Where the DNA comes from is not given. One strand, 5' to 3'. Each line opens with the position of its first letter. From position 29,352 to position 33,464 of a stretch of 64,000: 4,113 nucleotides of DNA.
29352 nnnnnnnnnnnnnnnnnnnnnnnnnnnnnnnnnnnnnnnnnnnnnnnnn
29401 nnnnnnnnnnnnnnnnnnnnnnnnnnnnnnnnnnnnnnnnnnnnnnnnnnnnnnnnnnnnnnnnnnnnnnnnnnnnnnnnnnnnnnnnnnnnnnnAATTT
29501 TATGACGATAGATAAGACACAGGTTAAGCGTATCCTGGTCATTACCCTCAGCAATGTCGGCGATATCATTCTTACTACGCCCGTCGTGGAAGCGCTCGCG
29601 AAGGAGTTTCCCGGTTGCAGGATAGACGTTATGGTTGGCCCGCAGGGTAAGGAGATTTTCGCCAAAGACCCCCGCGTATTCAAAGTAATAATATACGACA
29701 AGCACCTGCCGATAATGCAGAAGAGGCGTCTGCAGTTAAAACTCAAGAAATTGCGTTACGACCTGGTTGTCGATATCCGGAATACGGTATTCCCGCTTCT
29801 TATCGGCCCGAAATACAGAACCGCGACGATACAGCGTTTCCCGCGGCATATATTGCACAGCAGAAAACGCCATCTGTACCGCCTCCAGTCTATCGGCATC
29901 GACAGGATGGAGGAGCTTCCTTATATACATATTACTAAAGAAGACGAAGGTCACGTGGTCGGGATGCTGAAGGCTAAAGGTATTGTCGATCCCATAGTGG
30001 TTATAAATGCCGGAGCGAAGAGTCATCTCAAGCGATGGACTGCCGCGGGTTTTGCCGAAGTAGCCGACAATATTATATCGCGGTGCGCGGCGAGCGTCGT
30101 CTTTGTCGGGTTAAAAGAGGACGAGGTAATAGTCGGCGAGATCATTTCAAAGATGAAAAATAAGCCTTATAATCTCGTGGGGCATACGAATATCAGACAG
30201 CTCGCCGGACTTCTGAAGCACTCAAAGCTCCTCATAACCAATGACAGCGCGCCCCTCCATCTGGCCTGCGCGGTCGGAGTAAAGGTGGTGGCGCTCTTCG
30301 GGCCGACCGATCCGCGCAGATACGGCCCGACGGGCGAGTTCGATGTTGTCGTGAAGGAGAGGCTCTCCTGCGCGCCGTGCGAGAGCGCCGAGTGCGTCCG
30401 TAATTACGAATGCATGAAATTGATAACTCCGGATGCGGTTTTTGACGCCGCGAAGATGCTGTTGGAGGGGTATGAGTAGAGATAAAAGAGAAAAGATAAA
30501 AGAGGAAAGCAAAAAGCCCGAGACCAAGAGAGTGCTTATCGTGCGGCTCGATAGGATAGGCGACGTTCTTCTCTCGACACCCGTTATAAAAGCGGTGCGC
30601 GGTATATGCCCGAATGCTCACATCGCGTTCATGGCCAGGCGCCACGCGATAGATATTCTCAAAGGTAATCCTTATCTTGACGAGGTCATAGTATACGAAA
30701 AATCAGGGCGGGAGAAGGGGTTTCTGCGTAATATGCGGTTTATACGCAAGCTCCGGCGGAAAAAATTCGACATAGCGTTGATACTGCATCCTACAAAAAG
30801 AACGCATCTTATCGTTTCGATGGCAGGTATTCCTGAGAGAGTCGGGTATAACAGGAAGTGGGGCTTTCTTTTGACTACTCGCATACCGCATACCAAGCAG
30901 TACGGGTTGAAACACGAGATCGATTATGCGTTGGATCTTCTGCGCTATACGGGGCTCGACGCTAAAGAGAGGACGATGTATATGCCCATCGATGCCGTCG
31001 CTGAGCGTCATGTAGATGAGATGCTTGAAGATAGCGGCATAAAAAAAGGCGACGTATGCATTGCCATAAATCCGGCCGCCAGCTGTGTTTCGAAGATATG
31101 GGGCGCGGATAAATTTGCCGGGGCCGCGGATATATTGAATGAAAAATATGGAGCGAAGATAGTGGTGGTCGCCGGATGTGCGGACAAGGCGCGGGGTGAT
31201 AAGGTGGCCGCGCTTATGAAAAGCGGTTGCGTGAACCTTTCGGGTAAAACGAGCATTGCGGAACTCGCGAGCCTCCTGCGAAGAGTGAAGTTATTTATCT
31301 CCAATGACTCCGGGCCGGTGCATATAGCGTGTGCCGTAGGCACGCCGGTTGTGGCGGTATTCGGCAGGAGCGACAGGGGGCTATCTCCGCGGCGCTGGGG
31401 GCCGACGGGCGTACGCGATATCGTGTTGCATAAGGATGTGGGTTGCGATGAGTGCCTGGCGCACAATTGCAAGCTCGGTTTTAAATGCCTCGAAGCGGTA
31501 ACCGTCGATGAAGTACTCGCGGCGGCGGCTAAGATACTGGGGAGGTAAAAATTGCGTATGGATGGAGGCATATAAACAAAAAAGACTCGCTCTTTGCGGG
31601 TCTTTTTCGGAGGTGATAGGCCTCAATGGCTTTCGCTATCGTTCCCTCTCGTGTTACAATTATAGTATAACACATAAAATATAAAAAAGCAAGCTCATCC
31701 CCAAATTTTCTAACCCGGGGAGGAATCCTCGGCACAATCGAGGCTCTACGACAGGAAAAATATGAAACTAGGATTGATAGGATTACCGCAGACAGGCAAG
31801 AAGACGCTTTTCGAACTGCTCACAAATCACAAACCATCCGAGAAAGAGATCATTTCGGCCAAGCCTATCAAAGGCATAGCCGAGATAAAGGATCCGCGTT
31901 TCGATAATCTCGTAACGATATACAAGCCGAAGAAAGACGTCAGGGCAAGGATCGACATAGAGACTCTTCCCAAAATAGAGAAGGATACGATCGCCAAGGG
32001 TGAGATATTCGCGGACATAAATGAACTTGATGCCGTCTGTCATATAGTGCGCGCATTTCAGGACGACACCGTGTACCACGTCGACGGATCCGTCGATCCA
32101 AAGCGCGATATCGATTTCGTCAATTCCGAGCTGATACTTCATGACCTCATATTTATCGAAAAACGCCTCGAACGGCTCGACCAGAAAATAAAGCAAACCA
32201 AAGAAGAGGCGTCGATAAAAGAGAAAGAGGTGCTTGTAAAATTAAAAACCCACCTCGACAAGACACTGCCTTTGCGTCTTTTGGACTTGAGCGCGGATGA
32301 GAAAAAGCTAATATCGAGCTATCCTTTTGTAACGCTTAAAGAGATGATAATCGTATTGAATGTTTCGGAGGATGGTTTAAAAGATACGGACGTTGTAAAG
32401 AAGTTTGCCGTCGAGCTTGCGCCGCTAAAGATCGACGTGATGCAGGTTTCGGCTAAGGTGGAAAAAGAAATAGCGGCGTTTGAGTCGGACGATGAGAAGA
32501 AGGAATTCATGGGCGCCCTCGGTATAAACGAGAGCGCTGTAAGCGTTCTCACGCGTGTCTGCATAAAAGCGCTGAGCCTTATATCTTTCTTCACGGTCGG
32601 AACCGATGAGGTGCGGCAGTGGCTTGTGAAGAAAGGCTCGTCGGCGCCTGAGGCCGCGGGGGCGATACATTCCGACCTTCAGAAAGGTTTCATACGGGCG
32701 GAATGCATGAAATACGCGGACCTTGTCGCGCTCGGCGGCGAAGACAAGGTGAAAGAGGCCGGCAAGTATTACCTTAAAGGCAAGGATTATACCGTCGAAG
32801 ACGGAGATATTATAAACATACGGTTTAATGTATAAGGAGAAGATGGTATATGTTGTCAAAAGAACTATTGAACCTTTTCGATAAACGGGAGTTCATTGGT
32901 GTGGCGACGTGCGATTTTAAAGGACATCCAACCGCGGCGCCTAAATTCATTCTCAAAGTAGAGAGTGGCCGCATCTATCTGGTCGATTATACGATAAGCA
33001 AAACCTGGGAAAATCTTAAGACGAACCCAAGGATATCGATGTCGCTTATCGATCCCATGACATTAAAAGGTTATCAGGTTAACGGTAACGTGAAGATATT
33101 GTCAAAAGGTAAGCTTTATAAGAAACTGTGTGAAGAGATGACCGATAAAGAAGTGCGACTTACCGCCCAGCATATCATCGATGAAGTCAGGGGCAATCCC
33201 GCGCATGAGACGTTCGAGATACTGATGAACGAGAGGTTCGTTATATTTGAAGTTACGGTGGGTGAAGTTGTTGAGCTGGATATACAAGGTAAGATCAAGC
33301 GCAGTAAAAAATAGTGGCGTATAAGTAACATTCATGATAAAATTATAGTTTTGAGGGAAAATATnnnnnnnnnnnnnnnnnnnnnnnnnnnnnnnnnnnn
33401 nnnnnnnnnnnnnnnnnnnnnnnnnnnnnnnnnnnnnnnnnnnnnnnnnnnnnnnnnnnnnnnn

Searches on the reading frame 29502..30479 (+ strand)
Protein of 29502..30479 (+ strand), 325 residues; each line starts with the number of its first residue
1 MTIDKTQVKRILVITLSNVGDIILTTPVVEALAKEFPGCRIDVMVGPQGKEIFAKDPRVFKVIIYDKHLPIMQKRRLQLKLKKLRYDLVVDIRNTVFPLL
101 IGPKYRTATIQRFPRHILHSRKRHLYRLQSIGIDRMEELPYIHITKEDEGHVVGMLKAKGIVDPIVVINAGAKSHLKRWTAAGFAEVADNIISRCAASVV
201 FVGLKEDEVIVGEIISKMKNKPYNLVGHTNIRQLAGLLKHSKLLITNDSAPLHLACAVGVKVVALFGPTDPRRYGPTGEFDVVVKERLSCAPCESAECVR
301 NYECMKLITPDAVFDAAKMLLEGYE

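Call 5: search_protein_families(library=pfam, proteins=[window:29502-30479:+])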
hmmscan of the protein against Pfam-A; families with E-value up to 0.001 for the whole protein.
window:29502-30479:+ (325 aa): 1 family
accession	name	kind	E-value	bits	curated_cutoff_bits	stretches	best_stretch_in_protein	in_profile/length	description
PF01075.23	Glyco_transf_9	-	1.2e-33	116.9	22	1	129-299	75-242/247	Glycosyltransferase family 9 (heptosyltransferase)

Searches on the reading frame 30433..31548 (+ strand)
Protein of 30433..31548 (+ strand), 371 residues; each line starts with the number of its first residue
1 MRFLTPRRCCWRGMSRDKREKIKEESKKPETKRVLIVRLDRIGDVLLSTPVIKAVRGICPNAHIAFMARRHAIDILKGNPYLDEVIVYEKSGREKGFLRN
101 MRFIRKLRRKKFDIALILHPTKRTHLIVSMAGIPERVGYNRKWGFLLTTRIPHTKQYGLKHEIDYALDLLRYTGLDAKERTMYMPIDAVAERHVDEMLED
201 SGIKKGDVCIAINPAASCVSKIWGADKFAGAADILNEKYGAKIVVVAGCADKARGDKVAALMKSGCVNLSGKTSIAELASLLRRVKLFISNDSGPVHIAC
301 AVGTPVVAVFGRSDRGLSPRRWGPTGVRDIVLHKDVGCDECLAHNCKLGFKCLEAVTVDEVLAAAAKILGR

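Call 32: search_protein_families(library=pfam, proteins=[window:30433-31548:+])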
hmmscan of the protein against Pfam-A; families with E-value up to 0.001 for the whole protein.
window:30433-31548:+ (371 aa): 1 family
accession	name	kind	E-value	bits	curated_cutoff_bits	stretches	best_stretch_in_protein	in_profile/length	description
PF01075.23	Glyco_transf_9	-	1.2e-38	133.3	22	1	101-348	2-243/247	Glycosyltransferase family 9 (heptosyltransferase)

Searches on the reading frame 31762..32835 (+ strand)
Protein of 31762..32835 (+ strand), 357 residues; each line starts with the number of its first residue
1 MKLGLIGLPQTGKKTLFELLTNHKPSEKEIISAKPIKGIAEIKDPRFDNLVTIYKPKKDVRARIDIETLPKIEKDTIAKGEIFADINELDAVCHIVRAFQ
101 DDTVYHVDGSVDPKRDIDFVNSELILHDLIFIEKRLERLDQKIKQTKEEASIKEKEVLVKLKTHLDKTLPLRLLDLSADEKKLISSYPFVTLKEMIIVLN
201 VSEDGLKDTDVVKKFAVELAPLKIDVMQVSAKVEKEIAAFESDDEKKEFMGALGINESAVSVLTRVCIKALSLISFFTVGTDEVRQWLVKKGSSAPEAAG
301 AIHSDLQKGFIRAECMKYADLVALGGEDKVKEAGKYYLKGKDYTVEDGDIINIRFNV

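Call 32: search_protein_families(library=pfam, proteins=[window:31762-32835:+])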
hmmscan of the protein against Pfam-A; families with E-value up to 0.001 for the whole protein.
window:31762-32835:+ (357 aa): 2 families
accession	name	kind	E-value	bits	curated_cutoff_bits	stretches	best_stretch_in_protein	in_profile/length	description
PF06071.19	YchF-GTPase_C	-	1.4e-36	124.9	27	1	273-356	1-84/84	Protein of unknown function (DUF933)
PF02824.27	TGS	-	0.00018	21.9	22.2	1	289-353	13-58/60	TGS domain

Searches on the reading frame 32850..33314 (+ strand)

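Call 32: search_protein_families(library=pfam, proteins=[window:32850-33314:+])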
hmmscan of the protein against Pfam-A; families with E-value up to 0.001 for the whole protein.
window:32850-33314:+ (154 aa): 1 family
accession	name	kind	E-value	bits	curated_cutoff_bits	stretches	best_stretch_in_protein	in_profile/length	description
PF01243.27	PNPOx_N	-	2.1e-13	51.1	28.1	1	3-119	2-106/120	Pyridoxamine 5'-phosphate oxidase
